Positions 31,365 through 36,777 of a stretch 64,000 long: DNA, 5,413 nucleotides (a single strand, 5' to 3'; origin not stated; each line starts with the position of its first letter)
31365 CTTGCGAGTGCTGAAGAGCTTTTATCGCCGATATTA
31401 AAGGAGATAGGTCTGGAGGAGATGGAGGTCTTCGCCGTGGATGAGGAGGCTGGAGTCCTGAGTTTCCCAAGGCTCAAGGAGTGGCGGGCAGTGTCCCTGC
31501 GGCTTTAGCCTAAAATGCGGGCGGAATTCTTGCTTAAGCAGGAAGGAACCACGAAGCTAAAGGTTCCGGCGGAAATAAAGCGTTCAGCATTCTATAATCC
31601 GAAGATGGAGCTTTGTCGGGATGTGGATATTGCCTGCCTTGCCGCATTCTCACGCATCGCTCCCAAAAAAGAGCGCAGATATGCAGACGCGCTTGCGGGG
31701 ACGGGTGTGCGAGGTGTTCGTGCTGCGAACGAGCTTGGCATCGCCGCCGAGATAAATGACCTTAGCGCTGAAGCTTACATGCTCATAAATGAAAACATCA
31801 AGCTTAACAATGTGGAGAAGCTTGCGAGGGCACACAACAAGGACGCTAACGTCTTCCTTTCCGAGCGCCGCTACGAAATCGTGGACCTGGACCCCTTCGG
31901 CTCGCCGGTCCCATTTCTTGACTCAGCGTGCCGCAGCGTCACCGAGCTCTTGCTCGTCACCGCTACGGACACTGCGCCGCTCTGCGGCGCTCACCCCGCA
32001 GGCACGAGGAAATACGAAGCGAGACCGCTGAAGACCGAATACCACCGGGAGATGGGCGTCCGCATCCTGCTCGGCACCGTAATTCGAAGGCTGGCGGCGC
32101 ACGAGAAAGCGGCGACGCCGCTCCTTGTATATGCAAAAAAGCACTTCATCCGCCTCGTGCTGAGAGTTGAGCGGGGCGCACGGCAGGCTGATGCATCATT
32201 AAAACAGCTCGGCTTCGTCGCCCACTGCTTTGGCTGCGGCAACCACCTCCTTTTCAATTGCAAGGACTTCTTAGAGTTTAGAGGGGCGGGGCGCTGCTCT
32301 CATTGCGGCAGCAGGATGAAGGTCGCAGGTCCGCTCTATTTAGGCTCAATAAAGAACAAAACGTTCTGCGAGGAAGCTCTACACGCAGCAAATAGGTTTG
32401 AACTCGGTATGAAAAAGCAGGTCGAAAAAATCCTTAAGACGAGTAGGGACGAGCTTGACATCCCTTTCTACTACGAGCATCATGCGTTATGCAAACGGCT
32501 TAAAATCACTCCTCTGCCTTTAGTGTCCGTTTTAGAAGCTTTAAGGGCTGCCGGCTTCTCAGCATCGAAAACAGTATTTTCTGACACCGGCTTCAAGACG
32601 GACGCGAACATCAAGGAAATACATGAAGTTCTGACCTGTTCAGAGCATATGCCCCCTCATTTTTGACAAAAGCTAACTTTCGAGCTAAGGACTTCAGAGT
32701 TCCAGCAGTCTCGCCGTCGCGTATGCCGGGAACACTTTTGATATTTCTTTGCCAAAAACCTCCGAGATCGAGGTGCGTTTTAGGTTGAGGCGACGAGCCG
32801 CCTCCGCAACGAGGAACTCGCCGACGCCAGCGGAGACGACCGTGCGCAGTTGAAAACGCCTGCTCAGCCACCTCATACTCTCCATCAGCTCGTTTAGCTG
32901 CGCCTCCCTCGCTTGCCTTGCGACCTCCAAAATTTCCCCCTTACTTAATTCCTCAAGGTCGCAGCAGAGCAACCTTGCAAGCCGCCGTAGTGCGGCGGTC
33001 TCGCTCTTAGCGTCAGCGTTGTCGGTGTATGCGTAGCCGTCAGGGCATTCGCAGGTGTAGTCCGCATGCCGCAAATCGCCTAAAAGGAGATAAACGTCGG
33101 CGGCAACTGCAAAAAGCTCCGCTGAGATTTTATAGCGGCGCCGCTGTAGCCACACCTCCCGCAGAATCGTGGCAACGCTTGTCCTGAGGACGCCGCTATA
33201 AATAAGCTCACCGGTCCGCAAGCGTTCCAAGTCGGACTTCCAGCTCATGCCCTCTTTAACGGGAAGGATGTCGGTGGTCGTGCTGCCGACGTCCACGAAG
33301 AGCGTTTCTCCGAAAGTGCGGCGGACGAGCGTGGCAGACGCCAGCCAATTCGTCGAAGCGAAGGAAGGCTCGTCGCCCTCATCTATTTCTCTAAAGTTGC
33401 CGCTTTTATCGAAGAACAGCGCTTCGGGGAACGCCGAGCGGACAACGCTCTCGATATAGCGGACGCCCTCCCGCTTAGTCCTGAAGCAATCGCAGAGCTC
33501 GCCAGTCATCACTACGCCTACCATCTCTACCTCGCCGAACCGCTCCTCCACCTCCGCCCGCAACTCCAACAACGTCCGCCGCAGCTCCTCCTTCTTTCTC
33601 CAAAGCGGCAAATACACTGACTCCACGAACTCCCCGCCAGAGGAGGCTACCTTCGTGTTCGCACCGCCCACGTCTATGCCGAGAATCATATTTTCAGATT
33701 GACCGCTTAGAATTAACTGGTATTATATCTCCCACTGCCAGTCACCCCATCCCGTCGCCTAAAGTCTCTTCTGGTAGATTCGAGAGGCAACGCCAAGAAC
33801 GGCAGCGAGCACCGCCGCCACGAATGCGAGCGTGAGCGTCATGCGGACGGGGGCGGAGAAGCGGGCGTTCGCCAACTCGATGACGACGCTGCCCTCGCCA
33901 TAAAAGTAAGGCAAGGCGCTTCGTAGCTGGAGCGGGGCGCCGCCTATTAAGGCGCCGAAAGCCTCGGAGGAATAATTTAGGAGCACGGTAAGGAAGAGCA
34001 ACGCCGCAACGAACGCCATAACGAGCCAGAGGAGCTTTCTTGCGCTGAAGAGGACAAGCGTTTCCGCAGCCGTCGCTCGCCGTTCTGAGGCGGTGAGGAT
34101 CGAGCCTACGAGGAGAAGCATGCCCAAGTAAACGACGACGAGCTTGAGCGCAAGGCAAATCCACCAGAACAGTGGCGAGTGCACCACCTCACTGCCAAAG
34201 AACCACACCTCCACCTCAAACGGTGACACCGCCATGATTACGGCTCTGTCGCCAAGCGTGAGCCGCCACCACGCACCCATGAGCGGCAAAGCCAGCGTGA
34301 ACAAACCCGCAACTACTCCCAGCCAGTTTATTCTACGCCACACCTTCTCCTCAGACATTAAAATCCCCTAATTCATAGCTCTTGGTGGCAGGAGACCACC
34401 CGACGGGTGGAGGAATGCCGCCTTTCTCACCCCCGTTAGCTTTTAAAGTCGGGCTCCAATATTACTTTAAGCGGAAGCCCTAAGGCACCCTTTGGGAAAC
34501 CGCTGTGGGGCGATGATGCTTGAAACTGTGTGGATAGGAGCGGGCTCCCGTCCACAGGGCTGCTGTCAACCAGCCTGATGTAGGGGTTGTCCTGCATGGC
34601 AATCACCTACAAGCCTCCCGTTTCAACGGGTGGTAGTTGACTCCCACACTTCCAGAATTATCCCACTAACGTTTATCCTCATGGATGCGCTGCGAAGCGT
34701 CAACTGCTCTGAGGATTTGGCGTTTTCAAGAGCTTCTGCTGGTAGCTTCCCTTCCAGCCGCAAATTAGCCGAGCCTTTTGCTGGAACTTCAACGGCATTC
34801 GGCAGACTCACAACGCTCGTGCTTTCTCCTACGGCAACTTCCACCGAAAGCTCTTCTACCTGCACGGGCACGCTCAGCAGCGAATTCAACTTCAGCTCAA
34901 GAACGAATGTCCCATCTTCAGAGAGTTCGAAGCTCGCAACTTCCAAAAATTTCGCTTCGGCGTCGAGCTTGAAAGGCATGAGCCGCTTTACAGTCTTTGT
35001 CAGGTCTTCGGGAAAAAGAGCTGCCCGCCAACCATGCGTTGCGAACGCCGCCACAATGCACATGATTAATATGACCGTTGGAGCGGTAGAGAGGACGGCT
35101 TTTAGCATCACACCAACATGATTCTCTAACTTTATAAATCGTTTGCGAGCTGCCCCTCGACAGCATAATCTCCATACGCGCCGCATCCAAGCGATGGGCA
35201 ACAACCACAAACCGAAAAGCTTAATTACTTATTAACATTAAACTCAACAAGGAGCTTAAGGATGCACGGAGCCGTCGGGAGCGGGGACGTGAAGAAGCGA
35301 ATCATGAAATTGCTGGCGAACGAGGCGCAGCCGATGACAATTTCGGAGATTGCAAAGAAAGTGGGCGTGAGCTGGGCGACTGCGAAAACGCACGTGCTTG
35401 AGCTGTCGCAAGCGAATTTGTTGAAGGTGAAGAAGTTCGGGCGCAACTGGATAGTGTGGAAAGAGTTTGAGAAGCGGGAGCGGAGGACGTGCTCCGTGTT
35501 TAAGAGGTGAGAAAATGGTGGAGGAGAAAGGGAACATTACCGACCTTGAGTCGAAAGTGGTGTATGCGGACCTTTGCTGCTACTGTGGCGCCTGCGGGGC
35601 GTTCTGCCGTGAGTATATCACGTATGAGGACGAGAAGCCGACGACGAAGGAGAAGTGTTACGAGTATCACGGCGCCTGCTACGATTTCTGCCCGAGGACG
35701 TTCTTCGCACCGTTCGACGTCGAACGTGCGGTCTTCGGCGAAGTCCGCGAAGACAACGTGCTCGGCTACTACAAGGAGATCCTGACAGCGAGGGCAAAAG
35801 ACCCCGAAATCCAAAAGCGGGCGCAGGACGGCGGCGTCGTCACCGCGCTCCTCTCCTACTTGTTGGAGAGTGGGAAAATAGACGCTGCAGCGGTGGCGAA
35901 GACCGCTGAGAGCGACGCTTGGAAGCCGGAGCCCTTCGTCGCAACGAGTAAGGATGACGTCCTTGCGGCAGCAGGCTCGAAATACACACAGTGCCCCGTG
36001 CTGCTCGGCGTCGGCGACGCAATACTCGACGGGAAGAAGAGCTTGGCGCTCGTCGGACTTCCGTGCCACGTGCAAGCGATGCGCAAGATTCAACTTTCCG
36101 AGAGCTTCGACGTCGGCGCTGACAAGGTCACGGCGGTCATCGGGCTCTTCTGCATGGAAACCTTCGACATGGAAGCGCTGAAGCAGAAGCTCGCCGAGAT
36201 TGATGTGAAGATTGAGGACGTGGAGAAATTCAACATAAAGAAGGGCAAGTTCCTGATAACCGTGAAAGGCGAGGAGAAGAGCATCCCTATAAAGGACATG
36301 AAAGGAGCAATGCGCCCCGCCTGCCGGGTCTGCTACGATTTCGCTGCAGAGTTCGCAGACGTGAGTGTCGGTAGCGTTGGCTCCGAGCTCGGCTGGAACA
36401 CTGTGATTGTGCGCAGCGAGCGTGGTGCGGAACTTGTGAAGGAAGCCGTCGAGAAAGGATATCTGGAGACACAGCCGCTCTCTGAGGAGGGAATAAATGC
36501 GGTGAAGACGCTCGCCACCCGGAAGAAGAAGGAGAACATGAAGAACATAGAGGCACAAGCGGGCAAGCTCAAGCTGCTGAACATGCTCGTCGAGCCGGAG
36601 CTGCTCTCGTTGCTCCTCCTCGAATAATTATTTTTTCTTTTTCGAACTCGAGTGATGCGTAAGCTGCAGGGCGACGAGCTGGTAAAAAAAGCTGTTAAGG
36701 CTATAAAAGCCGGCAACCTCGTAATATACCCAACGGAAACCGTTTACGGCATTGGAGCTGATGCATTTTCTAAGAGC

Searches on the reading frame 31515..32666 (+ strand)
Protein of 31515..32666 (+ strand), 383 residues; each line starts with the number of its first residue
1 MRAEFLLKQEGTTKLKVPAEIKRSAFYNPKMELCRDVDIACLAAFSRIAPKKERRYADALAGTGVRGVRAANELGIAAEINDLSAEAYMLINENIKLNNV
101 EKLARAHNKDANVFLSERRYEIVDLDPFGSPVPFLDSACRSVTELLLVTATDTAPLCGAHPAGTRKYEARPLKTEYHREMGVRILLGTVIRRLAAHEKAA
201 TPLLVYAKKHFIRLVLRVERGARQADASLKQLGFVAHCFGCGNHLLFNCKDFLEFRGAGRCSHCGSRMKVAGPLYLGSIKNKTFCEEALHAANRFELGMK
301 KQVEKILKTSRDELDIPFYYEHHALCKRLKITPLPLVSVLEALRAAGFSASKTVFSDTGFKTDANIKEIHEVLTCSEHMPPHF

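Call 45: search_protein_families(library=pfam, proteins=[window:31515-32666:+], max_evalue=0.0001)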
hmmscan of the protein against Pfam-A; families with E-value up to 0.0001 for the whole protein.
window:31515-32666:+ (383 aa): 1 family
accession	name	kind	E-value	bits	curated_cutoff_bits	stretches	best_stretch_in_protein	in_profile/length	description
PF02005.22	TRM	-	3.1e-108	362.8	27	1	21-373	16-375/376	N2,N2-dimethylguanosine tRNA methyltransferase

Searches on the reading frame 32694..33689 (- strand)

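Call 13: search_protein_families(library=pfam, proteins=[window:32694-33689:-], max_evalue=0.01)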
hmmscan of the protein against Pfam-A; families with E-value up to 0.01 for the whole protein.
window:32694-33689:- (331 aa): 3 families
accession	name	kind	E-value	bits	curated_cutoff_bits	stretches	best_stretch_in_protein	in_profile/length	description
PF01968.24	Hydantoinase_A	-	1.3e-23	84.1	22.9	1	56-328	2-287/291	Hydantoinase/oxoprolinase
PF13941.12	MutL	-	9e-05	21.8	27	0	123-151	236-268/450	MutL protein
PF12662.13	cEGF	-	0.0043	17.3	26.6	1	211-223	2-14/24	Complement Clr-like EGF-like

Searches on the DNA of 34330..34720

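Call 8: search_rna_families(source=window, start=34330, end=34720, threshold=evalue, max_evalue=10, show_alignments=3)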
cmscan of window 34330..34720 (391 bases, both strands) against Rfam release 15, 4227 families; matches with E-value up to 10: 1.
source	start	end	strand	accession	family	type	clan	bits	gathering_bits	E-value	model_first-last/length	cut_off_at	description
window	34540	34641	-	RF02033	HEARO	Gene;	-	18.8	83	0.08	1-211/211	no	HNH endonuclease-associated RNA and ORF (HEARO) RNA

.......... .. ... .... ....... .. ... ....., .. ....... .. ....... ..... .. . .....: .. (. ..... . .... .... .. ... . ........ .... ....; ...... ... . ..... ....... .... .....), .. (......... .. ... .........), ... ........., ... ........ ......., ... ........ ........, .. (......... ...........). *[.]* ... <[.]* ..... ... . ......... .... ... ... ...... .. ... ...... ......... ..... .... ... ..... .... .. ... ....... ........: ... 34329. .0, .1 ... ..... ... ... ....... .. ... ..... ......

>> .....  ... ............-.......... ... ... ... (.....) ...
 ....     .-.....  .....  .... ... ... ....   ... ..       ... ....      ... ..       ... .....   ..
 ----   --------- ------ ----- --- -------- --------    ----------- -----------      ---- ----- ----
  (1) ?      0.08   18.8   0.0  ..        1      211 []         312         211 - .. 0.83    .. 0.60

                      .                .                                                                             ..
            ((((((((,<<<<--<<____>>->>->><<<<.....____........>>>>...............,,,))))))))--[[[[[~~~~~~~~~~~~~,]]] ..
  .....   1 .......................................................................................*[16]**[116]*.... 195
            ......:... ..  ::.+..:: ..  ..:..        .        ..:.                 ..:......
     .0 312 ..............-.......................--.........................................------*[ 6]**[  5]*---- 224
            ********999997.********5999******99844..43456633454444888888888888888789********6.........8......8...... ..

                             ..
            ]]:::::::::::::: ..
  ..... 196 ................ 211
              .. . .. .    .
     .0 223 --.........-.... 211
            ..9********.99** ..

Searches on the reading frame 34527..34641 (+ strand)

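Call 41: search_protein_families(library=pfam, proteins=[L115:7347-8480:-], max_evalue=0.001)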
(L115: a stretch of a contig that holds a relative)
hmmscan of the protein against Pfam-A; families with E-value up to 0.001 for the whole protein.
L115:7347-8480:- (377 aa): 2 families
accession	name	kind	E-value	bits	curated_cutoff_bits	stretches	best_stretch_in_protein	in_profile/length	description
PF07282.18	Cas12f1-like_TNB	-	2.4e-22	79.3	26.3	1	278-344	1-60/60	Cas12f1-like, TNB domain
PF01385.25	OrfB_IS605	-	1.4e-13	51.5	30.5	1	153-247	2-106/120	Probable transposase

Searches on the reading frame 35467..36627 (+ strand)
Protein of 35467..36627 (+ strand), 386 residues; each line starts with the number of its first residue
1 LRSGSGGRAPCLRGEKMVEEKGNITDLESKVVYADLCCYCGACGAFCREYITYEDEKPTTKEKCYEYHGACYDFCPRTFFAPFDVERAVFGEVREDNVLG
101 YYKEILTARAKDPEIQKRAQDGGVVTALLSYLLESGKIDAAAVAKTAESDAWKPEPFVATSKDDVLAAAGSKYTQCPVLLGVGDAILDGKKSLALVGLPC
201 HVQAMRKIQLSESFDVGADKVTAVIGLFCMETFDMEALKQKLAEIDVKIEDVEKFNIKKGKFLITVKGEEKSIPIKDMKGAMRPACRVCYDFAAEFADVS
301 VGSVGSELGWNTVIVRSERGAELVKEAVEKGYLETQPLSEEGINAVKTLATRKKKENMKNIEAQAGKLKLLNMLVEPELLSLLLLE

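Call 13: search_protein_families(library=pfam, proteins=[window:35467-36627:+], max_evalue=0.01)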
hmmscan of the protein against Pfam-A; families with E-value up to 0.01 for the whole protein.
window:35467-36627:+ (386 aa): 2 families
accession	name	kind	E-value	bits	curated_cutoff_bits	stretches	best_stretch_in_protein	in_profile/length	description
PF04432.18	FrhB_FdhB_C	-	6e-49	166.2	23.3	1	191-340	2-149/150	Coenzyme F420 hydrogenase/dehydrogenase, beta subunit C terminus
PF04422.18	FrhB_FdhB_N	-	1.3e-29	102.6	22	1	106-179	2-74/78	Coenzyme F420 hydrogenase/dehydrogenase, beta subunit N-term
